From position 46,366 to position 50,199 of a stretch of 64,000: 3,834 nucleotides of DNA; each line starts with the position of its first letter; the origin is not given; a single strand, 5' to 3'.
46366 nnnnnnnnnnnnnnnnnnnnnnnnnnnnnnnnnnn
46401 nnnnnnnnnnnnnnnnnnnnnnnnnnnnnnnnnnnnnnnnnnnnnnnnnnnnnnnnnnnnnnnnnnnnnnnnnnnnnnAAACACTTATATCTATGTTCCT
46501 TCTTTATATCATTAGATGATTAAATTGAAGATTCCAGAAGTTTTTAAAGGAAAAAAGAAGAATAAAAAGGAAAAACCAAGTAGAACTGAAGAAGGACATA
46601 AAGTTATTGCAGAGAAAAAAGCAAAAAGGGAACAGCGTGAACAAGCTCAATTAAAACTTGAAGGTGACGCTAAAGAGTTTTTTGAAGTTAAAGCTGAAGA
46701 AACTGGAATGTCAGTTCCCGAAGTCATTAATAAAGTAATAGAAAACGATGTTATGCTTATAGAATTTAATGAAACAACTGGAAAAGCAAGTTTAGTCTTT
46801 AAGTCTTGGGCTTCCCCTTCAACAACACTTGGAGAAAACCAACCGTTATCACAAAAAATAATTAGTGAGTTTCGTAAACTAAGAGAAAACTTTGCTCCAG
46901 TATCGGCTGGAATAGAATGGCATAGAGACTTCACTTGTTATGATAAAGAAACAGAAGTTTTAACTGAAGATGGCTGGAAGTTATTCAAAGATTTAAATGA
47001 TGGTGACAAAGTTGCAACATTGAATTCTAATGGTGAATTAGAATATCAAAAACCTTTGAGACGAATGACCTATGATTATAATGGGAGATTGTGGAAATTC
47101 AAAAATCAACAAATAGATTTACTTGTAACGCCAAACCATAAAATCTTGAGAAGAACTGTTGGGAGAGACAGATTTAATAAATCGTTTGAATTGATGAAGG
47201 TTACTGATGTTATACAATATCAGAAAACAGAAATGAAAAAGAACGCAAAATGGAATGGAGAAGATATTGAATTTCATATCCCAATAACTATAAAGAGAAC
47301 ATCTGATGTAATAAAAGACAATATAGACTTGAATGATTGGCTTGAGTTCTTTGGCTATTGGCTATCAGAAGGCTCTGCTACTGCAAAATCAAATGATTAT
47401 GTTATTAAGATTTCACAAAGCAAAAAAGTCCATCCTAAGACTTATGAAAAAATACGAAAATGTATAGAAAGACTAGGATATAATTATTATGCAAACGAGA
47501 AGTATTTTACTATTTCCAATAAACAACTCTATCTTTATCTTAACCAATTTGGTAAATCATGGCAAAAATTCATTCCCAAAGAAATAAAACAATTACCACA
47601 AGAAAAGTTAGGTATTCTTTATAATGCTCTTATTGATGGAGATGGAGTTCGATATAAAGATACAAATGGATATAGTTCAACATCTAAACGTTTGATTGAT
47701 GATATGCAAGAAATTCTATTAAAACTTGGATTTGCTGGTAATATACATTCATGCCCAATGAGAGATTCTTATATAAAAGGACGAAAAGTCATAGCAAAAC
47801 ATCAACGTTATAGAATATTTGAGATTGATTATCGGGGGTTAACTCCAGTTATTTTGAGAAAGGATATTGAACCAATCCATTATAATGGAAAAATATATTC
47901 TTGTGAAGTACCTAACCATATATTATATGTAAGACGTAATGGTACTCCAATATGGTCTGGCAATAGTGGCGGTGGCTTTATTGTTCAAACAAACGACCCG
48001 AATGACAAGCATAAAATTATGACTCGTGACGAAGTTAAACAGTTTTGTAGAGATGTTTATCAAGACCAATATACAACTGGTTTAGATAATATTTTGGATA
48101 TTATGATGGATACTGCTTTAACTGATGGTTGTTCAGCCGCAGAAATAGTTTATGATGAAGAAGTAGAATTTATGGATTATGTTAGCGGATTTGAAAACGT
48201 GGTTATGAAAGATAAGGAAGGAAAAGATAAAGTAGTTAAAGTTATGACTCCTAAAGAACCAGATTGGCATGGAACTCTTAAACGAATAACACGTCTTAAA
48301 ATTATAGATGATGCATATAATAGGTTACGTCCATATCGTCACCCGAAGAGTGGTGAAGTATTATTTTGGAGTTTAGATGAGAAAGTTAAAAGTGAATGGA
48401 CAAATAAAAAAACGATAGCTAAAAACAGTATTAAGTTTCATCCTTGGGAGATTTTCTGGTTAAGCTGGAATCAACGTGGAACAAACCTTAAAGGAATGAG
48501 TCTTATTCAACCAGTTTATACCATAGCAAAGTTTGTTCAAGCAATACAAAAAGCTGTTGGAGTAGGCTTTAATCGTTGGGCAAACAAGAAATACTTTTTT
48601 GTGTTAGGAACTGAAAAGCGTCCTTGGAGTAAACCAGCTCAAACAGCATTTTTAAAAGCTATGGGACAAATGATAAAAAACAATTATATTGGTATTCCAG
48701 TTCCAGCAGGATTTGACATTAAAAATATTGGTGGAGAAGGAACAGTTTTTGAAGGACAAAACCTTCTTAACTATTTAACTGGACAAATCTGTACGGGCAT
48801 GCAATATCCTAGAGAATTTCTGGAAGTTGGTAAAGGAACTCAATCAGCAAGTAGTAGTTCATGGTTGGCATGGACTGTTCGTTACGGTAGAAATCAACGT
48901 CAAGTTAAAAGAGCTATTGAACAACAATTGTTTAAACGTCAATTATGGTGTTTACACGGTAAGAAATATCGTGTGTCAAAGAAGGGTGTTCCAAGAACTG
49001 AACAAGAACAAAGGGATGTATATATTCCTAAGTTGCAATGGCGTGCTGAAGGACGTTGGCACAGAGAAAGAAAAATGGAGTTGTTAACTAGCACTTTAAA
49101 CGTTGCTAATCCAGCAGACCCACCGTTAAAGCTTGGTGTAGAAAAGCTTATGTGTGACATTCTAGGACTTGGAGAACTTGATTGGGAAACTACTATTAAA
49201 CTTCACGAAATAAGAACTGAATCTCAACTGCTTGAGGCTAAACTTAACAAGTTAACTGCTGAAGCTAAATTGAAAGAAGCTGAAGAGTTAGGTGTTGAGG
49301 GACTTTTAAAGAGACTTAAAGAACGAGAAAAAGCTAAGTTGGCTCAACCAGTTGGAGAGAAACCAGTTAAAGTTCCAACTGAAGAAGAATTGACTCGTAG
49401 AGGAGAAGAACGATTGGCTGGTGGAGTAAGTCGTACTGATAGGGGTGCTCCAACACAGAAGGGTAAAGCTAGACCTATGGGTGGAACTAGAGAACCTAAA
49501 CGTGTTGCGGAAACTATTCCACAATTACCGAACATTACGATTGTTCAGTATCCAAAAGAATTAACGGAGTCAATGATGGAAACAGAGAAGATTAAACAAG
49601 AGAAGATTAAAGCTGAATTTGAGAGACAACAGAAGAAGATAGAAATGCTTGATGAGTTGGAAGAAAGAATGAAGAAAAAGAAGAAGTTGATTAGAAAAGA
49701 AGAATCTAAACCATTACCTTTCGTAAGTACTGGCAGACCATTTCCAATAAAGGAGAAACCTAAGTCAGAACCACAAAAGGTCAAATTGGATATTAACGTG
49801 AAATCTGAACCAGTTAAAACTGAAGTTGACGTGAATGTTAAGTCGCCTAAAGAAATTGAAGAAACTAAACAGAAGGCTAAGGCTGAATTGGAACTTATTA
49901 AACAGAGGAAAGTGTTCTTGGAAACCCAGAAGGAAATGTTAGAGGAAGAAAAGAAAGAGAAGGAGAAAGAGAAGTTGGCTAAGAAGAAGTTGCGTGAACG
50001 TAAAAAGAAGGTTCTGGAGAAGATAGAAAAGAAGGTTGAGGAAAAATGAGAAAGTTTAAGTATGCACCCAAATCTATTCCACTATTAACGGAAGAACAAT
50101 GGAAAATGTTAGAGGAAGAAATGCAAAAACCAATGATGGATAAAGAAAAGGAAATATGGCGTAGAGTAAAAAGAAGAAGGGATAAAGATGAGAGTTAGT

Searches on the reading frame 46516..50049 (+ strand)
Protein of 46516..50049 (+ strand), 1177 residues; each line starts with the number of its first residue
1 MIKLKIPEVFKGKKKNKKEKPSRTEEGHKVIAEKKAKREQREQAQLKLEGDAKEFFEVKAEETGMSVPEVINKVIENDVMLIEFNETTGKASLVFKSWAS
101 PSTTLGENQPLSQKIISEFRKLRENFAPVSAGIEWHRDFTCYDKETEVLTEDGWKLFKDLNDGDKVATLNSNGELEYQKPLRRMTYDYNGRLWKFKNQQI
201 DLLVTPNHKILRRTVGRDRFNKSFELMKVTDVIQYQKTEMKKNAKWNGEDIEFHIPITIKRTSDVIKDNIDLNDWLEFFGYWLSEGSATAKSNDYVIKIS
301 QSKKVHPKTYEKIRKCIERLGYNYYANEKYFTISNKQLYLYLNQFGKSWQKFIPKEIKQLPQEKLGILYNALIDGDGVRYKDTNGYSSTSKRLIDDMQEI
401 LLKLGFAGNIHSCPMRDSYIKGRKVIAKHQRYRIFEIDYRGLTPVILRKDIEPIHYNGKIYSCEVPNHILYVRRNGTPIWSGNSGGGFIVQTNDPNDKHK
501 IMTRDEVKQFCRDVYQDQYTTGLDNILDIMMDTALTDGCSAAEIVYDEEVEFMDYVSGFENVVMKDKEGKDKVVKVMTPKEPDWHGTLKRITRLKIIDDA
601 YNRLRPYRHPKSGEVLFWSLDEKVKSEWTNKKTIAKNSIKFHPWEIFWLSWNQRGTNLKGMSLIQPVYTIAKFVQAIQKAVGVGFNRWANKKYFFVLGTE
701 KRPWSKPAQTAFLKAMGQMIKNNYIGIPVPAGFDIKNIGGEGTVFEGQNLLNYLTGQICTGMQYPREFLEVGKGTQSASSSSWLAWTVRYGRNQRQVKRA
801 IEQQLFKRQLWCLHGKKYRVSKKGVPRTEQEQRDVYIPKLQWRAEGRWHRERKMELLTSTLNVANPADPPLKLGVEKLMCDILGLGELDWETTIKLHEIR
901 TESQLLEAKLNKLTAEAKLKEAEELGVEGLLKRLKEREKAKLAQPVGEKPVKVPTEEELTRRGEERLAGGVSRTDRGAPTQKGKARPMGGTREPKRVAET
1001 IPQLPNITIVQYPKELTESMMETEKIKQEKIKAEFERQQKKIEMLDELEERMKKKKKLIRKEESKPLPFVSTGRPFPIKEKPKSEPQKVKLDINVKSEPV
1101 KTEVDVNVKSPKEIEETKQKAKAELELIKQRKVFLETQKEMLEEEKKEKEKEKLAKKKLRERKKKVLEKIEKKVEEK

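Call 4: search_protein_families(library=pfam, proteins=[window:46516-50049:+], max_evalue=0.01)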
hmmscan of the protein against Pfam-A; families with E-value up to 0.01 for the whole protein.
window:46516-50049:+ (1177 aa): 1 family
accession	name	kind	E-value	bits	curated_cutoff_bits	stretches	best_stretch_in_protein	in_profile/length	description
PF14528.11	LAGLIDADG_3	-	2.4e-09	37.7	22.5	1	371-419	9-64/82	LAGLIDADG-like domain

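Call 6: search_protein_families(library=phrogs, proteins=[window:46516-50049:+], max_evalue=0.001)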
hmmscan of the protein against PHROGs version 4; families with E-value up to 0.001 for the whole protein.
window:46516-50049:+ (1177 aa): 3 families
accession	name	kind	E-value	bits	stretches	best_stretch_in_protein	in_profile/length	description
phrog_85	-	DNA, RNA and nucleotide metabolism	3.5e-15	56.6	1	138-248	86-197/866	thymidylate synthase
phrog_12229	-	DNA, RNA and nucleotide metabolism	3.1e-09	36.8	1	141-485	149-473/577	ribonucleotide reductase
phrog_32482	-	other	0.00011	22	1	140-489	75-411/589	PhoH-like phosphate starvation-inducible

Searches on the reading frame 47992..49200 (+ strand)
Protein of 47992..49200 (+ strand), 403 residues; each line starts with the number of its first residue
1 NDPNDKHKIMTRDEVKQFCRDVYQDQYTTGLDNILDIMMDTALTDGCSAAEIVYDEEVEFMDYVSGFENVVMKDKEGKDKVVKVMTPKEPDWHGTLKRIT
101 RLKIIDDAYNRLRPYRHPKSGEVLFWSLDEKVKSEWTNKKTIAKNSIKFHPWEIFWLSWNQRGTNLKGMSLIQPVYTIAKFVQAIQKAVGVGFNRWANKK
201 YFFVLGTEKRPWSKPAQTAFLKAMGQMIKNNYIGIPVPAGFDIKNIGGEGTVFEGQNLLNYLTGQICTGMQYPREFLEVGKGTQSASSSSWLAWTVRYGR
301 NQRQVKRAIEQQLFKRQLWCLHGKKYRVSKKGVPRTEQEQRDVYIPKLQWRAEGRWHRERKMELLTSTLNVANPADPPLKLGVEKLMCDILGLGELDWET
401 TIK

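Call 40: find_related_loci(query=window:47992-49200:+, collection=viral_contigs, flank=10000)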
Query window:47992-49200:+ (403 aa) in viral_contigs; peptide patterns used: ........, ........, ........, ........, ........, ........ (x = any residue, [..] = any of these).
2 stretches matched a pattern, but none encodes a relative of the query by tblastn (E <= 1e-3).
